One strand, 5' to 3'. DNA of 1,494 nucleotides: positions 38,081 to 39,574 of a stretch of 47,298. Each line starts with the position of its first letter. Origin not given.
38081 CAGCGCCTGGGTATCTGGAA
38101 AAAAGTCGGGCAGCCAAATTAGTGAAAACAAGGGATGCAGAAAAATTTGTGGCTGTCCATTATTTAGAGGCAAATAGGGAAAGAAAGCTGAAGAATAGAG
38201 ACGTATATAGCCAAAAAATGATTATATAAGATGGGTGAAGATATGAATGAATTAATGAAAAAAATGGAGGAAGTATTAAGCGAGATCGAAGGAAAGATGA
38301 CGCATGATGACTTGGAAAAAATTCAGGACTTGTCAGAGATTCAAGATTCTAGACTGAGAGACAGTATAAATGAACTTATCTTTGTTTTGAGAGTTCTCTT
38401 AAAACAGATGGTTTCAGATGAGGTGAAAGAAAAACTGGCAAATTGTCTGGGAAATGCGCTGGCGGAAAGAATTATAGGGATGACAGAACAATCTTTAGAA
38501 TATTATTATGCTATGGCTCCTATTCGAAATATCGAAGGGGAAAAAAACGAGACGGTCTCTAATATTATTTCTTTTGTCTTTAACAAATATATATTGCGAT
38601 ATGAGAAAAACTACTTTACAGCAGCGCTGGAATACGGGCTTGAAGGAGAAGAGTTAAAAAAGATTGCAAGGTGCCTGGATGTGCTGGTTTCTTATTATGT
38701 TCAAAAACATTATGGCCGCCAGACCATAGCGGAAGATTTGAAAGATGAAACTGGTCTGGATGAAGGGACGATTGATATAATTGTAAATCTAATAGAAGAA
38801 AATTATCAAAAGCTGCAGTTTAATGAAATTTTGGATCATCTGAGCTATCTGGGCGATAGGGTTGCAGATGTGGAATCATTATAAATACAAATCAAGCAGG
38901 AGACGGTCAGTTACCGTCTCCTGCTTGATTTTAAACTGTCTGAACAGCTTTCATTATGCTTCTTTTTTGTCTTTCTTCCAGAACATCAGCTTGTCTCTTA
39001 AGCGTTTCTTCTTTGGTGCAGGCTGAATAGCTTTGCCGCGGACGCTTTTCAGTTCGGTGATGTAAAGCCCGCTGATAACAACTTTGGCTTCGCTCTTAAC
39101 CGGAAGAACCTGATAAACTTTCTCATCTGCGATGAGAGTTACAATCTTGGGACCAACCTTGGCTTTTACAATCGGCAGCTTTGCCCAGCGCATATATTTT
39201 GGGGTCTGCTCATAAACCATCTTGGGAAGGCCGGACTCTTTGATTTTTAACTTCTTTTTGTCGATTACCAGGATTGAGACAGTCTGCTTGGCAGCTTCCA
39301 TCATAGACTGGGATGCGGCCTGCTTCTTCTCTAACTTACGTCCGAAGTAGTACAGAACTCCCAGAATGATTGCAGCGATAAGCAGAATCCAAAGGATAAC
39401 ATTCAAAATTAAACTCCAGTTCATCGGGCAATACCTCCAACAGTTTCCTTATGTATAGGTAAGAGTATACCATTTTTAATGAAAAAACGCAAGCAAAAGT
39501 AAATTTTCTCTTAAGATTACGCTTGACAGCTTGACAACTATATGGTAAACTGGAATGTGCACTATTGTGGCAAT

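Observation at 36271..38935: Self-contained AT-rich operon (helical ORF / nitrilase-like ORF / wHTH protein / acidic helical protein) between DUF1934 and the rpoBC block: candidate undescribed accessory system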

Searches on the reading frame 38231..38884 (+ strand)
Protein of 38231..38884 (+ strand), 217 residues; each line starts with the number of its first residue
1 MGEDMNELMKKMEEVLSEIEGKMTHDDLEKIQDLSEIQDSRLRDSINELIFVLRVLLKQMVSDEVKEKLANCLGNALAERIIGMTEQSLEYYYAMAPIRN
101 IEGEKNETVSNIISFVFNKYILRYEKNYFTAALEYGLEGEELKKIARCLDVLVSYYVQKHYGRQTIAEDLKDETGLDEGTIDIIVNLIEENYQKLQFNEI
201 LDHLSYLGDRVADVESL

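Call 4: search_protein_families(library=pfam, proteins=[window:38231-38884:+], max_evalue=1)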
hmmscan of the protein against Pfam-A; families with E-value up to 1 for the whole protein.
window:38231-38884:+ (217 aa): 4 families
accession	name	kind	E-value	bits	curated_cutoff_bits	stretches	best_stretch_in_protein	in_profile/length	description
PF05916.17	Sld5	-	0.044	14.4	22.3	1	23-94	2-69/102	GINS complex protein helical bundle domain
PF21672.2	COMM_HN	-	0.069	14.1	23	0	10-65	27-81/103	COMMD2-7/10, HN domain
PF00302.23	CAT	-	0.086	13.2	23.5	1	75-136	63-123/205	Chloramphenicol acetyltransferase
PF17241.8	Retrotran_gag_4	-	0.34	11.1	23.5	0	26-74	50-97/154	Ty5 Gag N-terminal region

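Call 5: search_protein_families(library=ncbifam, proteins=[window:38231-38884:+], max_evalue=1)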
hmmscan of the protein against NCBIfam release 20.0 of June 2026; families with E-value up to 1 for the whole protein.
window:38231-38884:+ (217 aa): 0 families

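Call 8: search_protein_families(library=padloc, proteins=[window:38231-38884:+], max_evalue=1)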
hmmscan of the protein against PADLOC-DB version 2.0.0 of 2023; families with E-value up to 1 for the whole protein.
window:38231-38884:+ (217 aa): 0 families

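Call 23: find_homologous_proteins(query=window:38231-38884:+)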
Query window:38231-38884:+ (217 aa): 11 proteins with E <= 0.001 among 450 candidates.
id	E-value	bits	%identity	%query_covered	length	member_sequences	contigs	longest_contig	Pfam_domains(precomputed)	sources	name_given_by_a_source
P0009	3.5e-132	456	100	100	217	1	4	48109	-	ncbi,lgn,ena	-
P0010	1.2e-127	442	99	98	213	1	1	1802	-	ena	-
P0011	1.3e-117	409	90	98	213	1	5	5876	-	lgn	-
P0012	4.2e-64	234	54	97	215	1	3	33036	-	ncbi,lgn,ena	-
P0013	5.6e-64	234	54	97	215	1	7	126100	-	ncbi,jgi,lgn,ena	ncbi:MAG: hypothetical protein ACOX8K_05325 [Lachnospiraceae bacterium]|jgi:hypothetical protein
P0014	6.0e-64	234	54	97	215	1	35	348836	-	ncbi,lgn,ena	-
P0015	3.0e-63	231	54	97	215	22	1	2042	-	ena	-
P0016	6.1e-60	220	54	97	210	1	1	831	-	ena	-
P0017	1.0e-52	197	47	98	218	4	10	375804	-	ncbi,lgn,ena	-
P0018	7.2e-50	188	46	98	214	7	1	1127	-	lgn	-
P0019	7.8e-45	171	42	98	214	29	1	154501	-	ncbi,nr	ncbi:MAG: hypothetical protein HFG42_01525 [Lachnospiraceae bacterium]|nr:hypothetical protein [Lach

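Call 25: find_encoding_contigs(protein=P0009, flank=4000, max_places=6)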
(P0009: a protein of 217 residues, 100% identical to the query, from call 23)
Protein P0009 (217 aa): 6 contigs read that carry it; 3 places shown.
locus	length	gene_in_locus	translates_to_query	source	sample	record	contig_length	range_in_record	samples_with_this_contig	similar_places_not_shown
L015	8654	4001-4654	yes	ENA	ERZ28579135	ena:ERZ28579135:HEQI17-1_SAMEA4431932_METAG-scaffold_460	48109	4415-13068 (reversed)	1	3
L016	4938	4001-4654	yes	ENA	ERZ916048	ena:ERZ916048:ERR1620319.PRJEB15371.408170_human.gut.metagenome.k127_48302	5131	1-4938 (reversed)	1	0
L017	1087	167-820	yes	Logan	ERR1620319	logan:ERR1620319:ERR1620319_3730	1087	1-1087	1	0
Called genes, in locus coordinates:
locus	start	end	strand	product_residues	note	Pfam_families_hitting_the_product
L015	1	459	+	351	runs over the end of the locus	PF01820:Dala_Dala_lig_N, PF02222:ATP-grasp, PF02786:CPSase_L_D2 (weak), PF07478:Dala_Dala_lig_C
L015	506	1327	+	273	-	PF01177:Asp_Glu_race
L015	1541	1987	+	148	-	PF09148:DUF1934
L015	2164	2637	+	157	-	-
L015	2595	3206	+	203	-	-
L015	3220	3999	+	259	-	PF01047:MarR (weak)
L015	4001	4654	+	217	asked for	-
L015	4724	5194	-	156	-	-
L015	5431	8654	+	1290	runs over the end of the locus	PF04563:RNA_pol_Rpb2_1, PF04561:RNA_pol_Rpb2_2, PF04565:RNA_pol_Rpb2_3, PF10385:RNA_pol_Rpb2_45, PF00562:RNA_pol_Rpb2_6, PF04560:RNA_pol_Rpb2_7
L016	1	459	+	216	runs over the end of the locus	?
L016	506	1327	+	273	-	PF01177:Asp_Glu_race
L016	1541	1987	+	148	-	PF09148:DUF1934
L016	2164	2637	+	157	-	-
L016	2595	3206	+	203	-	-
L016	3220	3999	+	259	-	PF01047:MarR (weak)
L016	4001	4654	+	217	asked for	-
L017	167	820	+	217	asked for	-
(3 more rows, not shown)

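Call 65: search_solved_structures(query=A7, max_evalue=10, show_alignments=2)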
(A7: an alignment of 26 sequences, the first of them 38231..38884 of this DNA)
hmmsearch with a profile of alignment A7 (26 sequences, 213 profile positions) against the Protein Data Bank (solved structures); distinct sequences matched with E-value up to 10: 18.
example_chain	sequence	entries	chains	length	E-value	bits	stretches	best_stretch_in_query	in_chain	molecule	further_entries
7jzm_A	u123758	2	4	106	0.037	16.8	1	26-73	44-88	LCB3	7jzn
7upo_A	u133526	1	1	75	0.13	15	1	31-91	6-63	DHT03 protein A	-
8et1_A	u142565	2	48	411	0.15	14.8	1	22-85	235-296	Isoform 1 of Gasdermin-B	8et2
8gtj_A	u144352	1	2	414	0.15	14.8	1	11-85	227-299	Isoform 4 of Gasdermin-B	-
8fjg_A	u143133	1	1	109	0.19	14.4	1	4-90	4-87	H12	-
9k1s_C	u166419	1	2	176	0.24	14.1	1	28-85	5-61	Isoform 4 of Gasdermin-B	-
5tib_A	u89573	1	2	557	0.25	14.1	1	22-85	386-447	Sugar ABC transporter substrate-binding protein,Gasdermin-B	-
5tj2_A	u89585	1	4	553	0.26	14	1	22-85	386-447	Sugar ABC transporter substrate-binding protein,Gasdermin-B fusion protein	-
5tj4_A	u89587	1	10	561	0.27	13.9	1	22-85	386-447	Sugar ABC transporter substrate-binding protein,Gasdermin-B fusion protein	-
8efp_C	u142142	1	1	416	0.31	13.7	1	26-85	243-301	Gasdermin-B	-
21am_D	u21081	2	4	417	0.31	13.7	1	26-85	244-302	Gasdermin-B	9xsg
5j10_A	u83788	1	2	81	0.42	13.3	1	33-87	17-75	peptide design 2L4HC2_24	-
9dm3_A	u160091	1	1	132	0.6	12.8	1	6-84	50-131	naphthalenediimide binding protein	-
8g4k_A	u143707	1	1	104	1.3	11.7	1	25-69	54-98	5HCS_TGFBR2_1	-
5cwf_A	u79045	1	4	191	2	11.1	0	16-61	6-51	Designed helical repeat protein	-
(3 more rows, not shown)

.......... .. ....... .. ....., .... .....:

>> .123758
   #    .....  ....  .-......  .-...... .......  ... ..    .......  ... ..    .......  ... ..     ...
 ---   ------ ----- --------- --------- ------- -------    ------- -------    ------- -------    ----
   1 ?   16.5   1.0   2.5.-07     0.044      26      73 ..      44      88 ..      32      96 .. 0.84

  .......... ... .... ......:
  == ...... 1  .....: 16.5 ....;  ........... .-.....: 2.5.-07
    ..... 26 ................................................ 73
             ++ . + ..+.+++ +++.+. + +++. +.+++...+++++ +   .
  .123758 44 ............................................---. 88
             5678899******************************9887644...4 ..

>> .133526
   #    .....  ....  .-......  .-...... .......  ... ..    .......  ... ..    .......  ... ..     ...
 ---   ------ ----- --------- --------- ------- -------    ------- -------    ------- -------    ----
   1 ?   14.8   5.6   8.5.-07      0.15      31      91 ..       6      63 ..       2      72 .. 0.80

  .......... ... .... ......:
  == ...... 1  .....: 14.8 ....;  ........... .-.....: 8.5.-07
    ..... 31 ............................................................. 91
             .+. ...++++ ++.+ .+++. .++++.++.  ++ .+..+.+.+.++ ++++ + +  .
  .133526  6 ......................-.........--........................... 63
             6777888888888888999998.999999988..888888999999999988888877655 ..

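Call 67: search_protein_families(library=pfam, alignment_id=A7, max_evalue=0.1)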
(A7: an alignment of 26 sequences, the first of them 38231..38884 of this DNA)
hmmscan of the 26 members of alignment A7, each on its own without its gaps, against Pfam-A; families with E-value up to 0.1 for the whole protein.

A. member 1, window:38231-38884:+ (217 aa): 3 families
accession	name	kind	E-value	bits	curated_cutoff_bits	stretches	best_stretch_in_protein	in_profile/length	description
PF05916.17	Sld5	-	0.044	14.4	22.3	1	23-94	2-69/102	GINS complex protein helical bundle domain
PF21672.2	COMM_HN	-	0.069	14.1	23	0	10-65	27-81/103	COMMD2-7/10, HN domain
PF00302.23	CAT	-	0.086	13.2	23.5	0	75-136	63-123/205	Chloramphenicol acetyltransferase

B. families by the number of members that match (of 26 scanned): 39 families (the first 25 are shown)
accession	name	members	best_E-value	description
PF09873.14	DUF2100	2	0.0011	Uncharacterized protein conserved in archaea (DUF2100)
PF22905.2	Hydro_N_hd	2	0.003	Hydrolase N-terminal helical domain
PF04899.17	MbeD_MobD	2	0.0045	MbeD/MobD like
PF23202.1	PAH_ZNF598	2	0.0062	ZNF598 PAH domain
PF21672.2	COMM_HN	2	0.011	COMMD2-7/10, HN domain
PF06825.17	HSBP1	1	2.1e-05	Heat shock factor binding protein 1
PF06667.17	PspB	1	0.0033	Phage shock protein B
PF19633.4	SDG2_C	1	0.0046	Protein SET DOMAIN GROUP 2 C-terminal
PF06777.17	HBB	1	0.0069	Helical and beta-bridge domain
PF16517.10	Nore1-SARAH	1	0.011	Novel Ras effector 1 C-terminal SARAH (Sav/Rassf/Hpo) domain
PF22560.2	GMT-wHTH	1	0.013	GMT-like wHTH domain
PF15035.11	Rootletin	1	0.014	Ciliary rootlet component, centrosome cohesion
PF04444.19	Dioxygenase_N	1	0.016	Catechol dioxygenase N terminus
PF17832.7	Pre-PUA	1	0.018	Pre-PUA-like domain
PF06479.17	Ribonuc_2-5A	1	0.022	Ribonuclease 2-5A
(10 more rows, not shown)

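Call 92: find_encoding_contigs(protein=P0011, flank=5000, max_places=6)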
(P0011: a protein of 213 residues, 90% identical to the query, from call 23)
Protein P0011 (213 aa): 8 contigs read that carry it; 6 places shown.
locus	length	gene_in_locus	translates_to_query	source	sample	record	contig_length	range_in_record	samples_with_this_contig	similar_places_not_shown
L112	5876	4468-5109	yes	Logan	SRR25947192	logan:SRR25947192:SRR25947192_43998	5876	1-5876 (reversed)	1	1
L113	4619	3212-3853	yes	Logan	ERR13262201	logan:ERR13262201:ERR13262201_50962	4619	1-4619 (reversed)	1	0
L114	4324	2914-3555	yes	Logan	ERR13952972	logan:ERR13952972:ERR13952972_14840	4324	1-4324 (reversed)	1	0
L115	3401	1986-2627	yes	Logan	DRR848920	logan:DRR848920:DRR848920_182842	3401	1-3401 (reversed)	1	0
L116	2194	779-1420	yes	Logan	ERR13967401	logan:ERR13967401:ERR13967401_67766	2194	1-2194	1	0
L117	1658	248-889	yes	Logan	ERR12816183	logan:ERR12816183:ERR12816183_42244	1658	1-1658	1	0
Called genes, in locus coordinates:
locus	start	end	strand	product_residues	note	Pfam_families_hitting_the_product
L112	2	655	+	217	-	?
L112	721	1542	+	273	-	PF01177:Asp_Glu_race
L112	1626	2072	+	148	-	PF09148:DUF1934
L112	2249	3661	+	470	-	-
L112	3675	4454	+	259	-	PF01047:MarR (weak)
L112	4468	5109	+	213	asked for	-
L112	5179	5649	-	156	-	-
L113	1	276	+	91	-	?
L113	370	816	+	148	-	PF09148:DUF1934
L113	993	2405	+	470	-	-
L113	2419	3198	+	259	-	PF01047:MarR (weak)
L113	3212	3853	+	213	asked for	-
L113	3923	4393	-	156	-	-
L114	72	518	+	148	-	PF09148:DUF1934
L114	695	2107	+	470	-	-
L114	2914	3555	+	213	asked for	-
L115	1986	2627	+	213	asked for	-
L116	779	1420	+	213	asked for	-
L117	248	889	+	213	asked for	-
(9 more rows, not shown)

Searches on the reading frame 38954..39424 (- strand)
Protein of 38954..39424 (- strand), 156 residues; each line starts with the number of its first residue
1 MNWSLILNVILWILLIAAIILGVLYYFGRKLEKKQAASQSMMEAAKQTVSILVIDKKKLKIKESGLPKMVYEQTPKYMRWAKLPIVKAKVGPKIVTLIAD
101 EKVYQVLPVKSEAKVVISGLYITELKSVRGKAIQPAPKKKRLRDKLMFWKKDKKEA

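Call 4: search_protein_families(library=pfam, proteins=[window:38954-39424:-], max_evalue=1)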
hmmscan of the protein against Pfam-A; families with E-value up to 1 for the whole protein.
window:38954-39424:- (156 aa): 4 families
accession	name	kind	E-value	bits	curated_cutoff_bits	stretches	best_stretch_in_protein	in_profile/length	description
PF23792.1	CD1375-like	-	0.045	14.2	27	1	77-104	14-42/48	CD1375-like protein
PF07584.16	BatA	-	0.098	13.5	25.9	1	10-49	9-48/77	Aerotolerance regulator N-terminal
PF05297.16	Herpes_LMP1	-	0.26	10.9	26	1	2-42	163-202/386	Herpesvirus latent membrane protein 1 (LMP1)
PF13120.11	DUF3974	-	0.37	11.4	25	0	6-35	7-36/126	Domain of unknown function (DUF3974)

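Call 5: search_protein_families(library=ncbifam, proteins=[window:38954-39424:-], max_evalue=1)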
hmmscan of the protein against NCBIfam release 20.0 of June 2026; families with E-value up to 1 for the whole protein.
window:38954-39424:- (156 aa): 5 families
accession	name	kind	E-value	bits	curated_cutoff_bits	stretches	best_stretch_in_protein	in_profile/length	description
NF041554.1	SA1362_fam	subfamily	0.0027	17.8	42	1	5-47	26-67/70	SA1362 family protein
NF049922.1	MethglyxlRedYdjG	equivalog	0.026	13.6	550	1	40-118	142-215/326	NADH-dependent methylglyoxal reductase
NF003412.0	PRK04778.1-6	equivalog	0.047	12.6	861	1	6-66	2-58/564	septation ring formation regulator EzrA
NF004479.0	PRK05815.1-4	equivalog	0.048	12.9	268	1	7-50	17-60/238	F0F1 ATP synthase subunit A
NF041023.1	PP0621_fam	subfamily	0.33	11.3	45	1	13-44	3-34/71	PP0621 family protein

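Call 8: search_protein_families(library=padloc, proteins=[window:38954-39424:-], max_evalue=1)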
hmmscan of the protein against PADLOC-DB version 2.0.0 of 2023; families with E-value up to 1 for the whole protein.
window:38954-39424:- (156 aa): 0 families

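Call 68: list_cluster_members(proteins=[window:38954-39424:-, window:35771-36217:+])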
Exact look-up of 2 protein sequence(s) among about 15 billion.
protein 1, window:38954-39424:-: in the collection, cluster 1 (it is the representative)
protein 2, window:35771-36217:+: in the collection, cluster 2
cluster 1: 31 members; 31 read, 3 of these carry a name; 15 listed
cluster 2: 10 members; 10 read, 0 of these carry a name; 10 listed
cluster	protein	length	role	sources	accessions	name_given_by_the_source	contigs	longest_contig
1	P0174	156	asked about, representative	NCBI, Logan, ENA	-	-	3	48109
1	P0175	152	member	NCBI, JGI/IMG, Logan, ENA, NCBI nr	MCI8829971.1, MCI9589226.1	MAG: hypothetical protein HFG43_03160 [Lachnospiraceae bacterium] | hypothetical protein | hypothetical protein [Lachnospiraceae bacterium]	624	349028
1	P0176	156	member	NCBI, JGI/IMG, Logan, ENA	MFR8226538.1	MAG: hypothetical protein ACLU85_05510 [Lachnospirales bacterium] | hypothetical protein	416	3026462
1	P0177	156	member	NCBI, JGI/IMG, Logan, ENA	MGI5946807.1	MAG: hypothetical protein ACOX8K_05320 [Lachnospiraceae bacterium] | hypothetical protein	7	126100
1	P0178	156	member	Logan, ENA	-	-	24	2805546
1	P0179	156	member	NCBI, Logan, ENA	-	-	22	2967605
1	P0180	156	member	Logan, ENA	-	-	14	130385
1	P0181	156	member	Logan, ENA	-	-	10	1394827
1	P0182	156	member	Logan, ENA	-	-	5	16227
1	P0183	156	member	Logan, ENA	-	-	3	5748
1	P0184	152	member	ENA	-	-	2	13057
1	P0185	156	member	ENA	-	-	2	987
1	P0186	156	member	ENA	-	-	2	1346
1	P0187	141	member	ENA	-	-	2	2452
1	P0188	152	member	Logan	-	-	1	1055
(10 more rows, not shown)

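Call 70: find_encoding_contigs(protein=P0176, flank=7000, max_places=4)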
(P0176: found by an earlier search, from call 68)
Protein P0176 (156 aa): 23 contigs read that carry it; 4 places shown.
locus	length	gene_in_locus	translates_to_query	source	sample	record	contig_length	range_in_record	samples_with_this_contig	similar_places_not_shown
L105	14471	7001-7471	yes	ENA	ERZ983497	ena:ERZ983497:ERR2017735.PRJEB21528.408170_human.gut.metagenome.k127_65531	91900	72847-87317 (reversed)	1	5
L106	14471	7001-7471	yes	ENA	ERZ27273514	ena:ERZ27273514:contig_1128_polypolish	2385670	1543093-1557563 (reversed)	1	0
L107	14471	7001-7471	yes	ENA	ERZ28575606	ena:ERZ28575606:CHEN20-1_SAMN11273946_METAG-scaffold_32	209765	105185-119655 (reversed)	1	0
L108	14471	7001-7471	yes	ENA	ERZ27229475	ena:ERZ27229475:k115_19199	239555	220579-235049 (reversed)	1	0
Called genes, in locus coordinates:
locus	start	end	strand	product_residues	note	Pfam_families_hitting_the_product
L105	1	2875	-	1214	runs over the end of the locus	PF04997:RNA_pol_Rpb1_1, PF00623:RNA_pol_Rpb1_2, PF04983:RNA_pol_Rpb1_3, PF05000:RNA_pol_Rpb1_4, PF04998:RNA_pol_Rpb1_5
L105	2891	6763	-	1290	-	PF04563:RNA_pol_Rpb2_1, PF04561:RNA_pol_Rpb2_2, PF04565:RNA_pol_Rpb2_3, PF10385:RNA_pol_Rpb2_45, PF00562:RNA_pol_Rpb2_6, PF04560:RNA_pol_Rpb2_7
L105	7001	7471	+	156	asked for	-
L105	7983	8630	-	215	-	-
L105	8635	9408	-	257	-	-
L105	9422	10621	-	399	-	-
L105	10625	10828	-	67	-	-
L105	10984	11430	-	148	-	PF09148:DUF1934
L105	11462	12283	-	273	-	PF01177:Asp_Glu_race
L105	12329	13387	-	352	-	PF01820:Dala_Dala_lig_N, PF02222:ATP-grasp, PF02786:CPSase_L_D2, PF07478:Dala_Dala_lig_C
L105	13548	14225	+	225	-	PF09551:Spore_II_R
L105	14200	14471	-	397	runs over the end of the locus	PF02321:OEP (weak)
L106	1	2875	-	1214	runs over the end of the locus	PF04997:RNA_pol_Rpb1_1, PF00623:RNA_pol_Rpb1_2, PF04983:RNA_pol_Rpb1_3, PF05000:RNA_pol_Rpb1_4, PF04998:RNA_pol_Rpb1_5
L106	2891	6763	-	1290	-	PF04563:RNA_pol_Rpb2_1, PF04561:RNA_pol_Rpb2_2, PF04565:RNA_pol_Rpb2_3, PF10385:RNA_pol_Rpb2_45, PF00562:RNA_pol_Rpb2_6, PF04560:RNA_pol_Rpb2_7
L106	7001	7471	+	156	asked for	-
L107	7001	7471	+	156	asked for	-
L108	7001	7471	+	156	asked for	-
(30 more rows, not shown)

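Call 71: find_encoding_contigs(protein=P0178, flank=7000, max_places=3)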
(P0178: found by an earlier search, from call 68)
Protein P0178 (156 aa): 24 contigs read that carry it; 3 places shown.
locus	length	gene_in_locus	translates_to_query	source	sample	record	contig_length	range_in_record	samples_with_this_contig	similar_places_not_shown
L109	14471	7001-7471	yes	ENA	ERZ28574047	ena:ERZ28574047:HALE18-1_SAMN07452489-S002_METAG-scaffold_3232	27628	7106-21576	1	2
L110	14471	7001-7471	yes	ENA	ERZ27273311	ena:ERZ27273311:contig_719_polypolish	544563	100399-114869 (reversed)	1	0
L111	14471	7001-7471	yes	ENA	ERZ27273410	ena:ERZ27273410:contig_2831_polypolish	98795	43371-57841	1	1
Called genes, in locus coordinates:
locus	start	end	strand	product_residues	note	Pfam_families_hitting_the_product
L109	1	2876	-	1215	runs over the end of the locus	PF04997:RNA_pol_Rpb1_1, PF00623:RNA_pol_Rpb1_2, PF04983:RNA_pol_Rpb1_3, PF05000:RNA_pol_Rpb1_4, PF04998:RNA_pol_Rpb1_5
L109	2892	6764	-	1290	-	PF04563:RNA_pol_Rpb2_1, PF04561:RNA_pol_Rpb2_2, PF04565:RNA_pol_Rpb2_3, PF10385:RNA_pol_Rpb2_45, PF00562:RNA_pol_Rpb2_6, PF04560:RNA_pol_Rpb2_7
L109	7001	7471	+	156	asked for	-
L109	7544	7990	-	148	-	PF09148:DUF1934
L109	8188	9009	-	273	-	PF01177:Asp_Glu_race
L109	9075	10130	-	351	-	PF01820:Dala_Dala_lig_N, PF02222:ATP-grasp, PF02786:CPSase_L_D2 (weak), PF07478:Dala_Dala_lig_C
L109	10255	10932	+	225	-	PF09551:Spore_II_R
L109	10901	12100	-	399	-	PF02321:OEP (faint)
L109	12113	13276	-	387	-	-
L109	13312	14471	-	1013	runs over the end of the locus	PF00873:ACR_tran, PF02355:SecD_SecF_C (faint)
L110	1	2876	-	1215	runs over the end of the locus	PF04997:RNA_pol_Rpb1_1, PF00623:RNA_pol_Rpb1_2, PF04983:RNA_pol_Rpb1_3, PF05000:RNA_pol_Rpb1_4, PF04998:RNA_pol_Rpb1_5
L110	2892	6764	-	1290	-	PF04563:RNA_pol_Rpb2_1, PF04561:RNA_pol_Rpb2_2, PF04565:RNA_pol_Rpb2_3, PF10385:RNA_pol_Rpb2_45, PF00562:RNA_pol_Rpb2_6, PF04560:RNA_pol_Rpb2_7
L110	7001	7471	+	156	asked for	-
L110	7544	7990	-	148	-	PF09148:DUF1934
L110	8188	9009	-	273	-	PF01177:Asp_Glu_race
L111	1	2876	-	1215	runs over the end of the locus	PF04997:RNA_pol_Rpb1_1, PF00623:RNA_pol_Rpb1_2, PF04983:RNA_pol_Rpb1_3, PF05000:RNA_pol_Rpb1_4, PF04998:RNA_pol_Rpb1_5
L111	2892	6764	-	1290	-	PF04563:RNA_pol_Rpb2_1, PF04561:RNA_pol_Rpb2_2, PF04565:RNA_pol_Rpb2_3, PF10385:RNA_pol_Rpb2_45, PF00562:RNA_pol_Rpb2_6, PF04560:RNA_pol_Rpb2_7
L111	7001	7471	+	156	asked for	-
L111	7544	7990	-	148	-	PF09148:DUF1934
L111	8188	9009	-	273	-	PF01177:Asp_Glu_race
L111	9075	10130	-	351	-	PF01820:Dala_Dala_lig_N, PF02222:ATP-grasp, PF02786:CPSase_L_D2, PF07478:Dala_Dala_lig_C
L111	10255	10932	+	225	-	PF09551:Spore_II_R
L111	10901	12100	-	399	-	PF02321:OEP (faint)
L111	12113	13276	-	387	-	-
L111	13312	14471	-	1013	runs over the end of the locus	PF00873:ACR_tran, PF02355:SecD_SecF_C (faint)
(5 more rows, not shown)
